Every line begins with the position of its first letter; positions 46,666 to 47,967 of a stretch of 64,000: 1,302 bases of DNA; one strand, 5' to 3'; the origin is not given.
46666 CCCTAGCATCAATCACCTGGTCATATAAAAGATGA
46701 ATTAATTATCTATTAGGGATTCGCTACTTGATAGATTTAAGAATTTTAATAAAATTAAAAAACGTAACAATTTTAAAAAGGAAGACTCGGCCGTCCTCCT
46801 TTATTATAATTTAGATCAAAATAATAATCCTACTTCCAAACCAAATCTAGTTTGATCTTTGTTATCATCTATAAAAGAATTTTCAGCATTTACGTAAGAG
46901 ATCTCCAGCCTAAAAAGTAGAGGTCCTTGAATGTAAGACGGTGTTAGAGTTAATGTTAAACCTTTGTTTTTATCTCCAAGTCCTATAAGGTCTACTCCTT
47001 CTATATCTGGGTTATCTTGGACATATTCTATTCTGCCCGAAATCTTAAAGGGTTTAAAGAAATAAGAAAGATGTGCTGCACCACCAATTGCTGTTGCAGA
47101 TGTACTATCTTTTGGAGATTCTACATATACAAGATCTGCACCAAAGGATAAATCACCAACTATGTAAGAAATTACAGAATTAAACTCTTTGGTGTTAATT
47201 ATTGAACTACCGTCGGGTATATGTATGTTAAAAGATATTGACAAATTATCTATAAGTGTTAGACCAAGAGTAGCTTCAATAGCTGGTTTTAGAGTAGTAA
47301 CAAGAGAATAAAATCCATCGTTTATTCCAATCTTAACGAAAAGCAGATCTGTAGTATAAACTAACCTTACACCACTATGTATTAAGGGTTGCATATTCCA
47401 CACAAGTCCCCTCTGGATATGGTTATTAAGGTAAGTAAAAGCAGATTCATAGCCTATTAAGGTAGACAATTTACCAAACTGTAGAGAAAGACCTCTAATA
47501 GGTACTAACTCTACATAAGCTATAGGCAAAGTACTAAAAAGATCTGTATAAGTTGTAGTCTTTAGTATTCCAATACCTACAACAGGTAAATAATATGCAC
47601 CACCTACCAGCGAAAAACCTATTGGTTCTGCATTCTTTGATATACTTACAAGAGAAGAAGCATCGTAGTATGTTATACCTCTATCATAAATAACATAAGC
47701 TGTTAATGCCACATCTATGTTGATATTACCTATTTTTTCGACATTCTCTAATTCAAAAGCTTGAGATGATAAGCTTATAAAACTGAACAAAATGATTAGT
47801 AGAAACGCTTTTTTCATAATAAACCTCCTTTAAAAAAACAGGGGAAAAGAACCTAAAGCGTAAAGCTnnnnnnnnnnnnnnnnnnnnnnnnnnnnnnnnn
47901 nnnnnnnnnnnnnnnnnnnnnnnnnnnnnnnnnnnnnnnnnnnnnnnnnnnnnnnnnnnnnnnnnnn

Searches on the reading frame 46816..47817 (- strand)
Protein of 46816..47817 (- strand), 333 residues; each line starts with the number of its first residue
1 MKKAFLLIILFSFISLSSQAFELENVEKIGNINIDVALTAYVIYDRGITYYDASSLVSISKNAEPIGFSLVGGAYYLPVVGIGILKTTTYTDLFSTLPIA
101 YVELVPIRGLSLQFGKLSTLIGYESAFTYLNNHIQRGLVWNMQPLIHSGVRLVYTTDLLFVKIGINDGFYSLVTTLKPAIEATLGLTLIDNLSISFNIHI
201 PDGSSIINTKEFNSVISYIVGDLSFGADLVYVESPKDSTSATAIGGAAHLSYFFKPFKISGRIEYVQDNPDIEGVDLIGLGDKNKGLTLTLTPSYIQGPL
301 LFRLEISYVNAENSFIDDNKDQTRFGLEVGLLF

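Call 3: search_protein_families(library=pfam, proteins=[window:46816-47817:-], max_evalue=0.01)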
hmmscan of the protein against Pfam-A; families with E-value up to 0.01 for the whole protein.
window:46816-47817:- (333 aa): 1 family
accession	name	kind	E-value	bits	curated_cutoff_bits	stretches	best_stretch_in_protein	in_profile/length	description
PF07642.17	BBP2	-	2.6e-53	181.9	26.2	1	56-333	42-339/339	Putative beta-barrel porin-2, OmpL-like. bbp2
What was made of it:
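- Checked: There is no P-II gene nearby, and a BBP2/OmpL-like porin follows at 46816-47817 (call 3).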

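Call 27: find_related_loci(query=window:46816-47817:-, collection=genome_contigs, flank=10000)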
Query window:46816-47817:- (333 aa) in genome_contigs; peptide patterns used: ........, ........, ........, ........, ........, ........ (x = any residue, [..] = any of these).
219 stretches matched a pattern, but none encodes a relative of the query by tblastn (E <= 1e-3).
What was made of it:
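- That includes 23 kb of this contig and all other contigs, and the genome is not in the genome collection (call 27).
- Tried and rejected: It found nothing, so the MAG and its close relatives are absent from that collection (call 27).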

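Call 55: find_related_loci(query=A1, collection=genome_contigs, flank=7000)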
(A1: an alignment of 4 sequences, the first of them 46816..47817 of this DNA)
Query A1 (333 aa) in genome_contigs; peptide patterns used: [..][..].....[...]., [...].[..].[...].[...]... (x = any residue, [..] = any of these).
71 stretches matched a pattern; 41 encode a relative of the query (tblastn E <= 1e-3); 41 distinct loci.
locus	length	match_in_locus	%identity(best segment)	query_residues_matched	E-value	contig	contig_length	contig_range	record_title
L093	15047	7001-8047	56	1-333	2e-123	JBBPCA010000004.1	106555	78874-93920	Hydrogenobacter sp. RSW1 NODE_5_length_106555_cov_26.295902, whole genome shotgun sequence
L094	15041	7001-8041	56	8-333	2e-121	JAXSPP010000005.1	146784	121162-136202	MAG: Candidatus Pampinifervens sinense isolate ZZQ_201901_bin_7 ZZQ_201901_bins_7_scaffold_5, whole genome shotgun seque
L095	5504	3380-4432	57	1-333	7e-121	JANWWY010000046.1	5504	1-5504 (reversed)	MAG: Aquificaceae bacterium isolate SKYG33 NODE_46_length_5504_cov_7.012714, whole genome shotgun sequence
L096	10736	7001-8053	55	1-333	8e-118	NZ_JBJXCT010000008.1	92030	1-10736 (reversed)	Hydrogenobacter sp. Uz 6-8 NODE_8_length_92030_cov_672.472687, whole genome shotgun sequence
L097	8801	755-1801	56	3-333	2e-117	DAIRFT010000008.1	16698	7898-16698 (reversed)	MAG TPA_asm: Thermocrinis sp. isolate CTOTU27327 NODE_12_length_16698_cov_131.683170, whole genome shotgun sequence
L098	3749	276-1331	56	1-333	7e-120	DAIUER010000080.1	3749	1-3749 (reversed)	MAG TPA_asm: Thermocrinis sp. isolate CTOTU27329 NODE_288_length_3749_cov_269.057120, whole genome shotgun sequence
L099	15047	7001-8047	53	1-333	7e-117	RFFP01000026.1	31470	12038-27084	MAG: Acidobacteria bacterium isolate J001 k99_927219, whole genome shotgun sequence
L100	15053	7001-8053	55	3-333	2e-115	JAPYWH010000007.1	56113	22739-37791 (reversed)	MAG: Thermocrinis sp. isolate RSWP3 scaffold_57_c1, whole genome shotgun sequence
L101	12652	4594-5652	55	1-333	6e-115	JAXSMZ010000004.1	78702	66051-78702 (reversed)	MAG: Aquificaceae bacterium isolate QQ_201705_bins_10 QQ_201705_bins_10_scaffold_4, whole genome shotgun sequence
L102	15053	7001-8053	54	1-333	8e-114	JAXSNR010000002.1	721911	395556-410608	MAG: Aquificaceae bacterium isolate QQ_201709_bins_137 QQ_201709_bins_137_scaffold_2, whole genome shotgun sequence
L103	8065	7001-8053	54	1-333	3e-113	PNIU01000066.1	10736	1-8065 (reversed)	MAG: Sulfurihydrogenibium sp. isolate ARK-13 NODE_698_length_10736_cov_32.114, whole genome shotgun sequence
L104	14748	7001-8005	55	18-333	2e-112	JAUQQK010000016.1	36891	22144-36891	MAG: Aquificota bacterium isolate QZM4_1.bins.16.Tibet NODE_2617_length_36891_cov_15.315798, whole genome shotgun sequen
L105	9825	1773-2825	58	1-333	3e-111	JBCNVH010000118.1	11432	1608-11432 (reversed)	MAG: Aquificaceae bacterium isolate DT_Bin_52 contig118, whole genome shotgun sequence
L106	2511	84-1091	55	17-333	9e-116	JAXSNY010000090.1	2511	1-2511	MAG: Aquificaceae bacterium isolate JZ-3_201901_bins_79 JZ-3_201901_bins_79_scaffold_90, whole genome shotgun sequence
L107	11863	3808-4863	52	1-333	3e-110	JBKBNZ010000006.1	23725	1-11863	MAG: Aquificaceae bacterium isolate 21H_022.bin.22 NODE_1184_length_23725_cov_450.318760, whole genome shotgun sequence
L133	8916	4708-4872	44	100-154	1e-8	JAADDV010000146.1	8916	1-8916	MAG: Aquificota bacterium isolate L_MetaBat.11 contig-127_9896, whole genome shotgun sequence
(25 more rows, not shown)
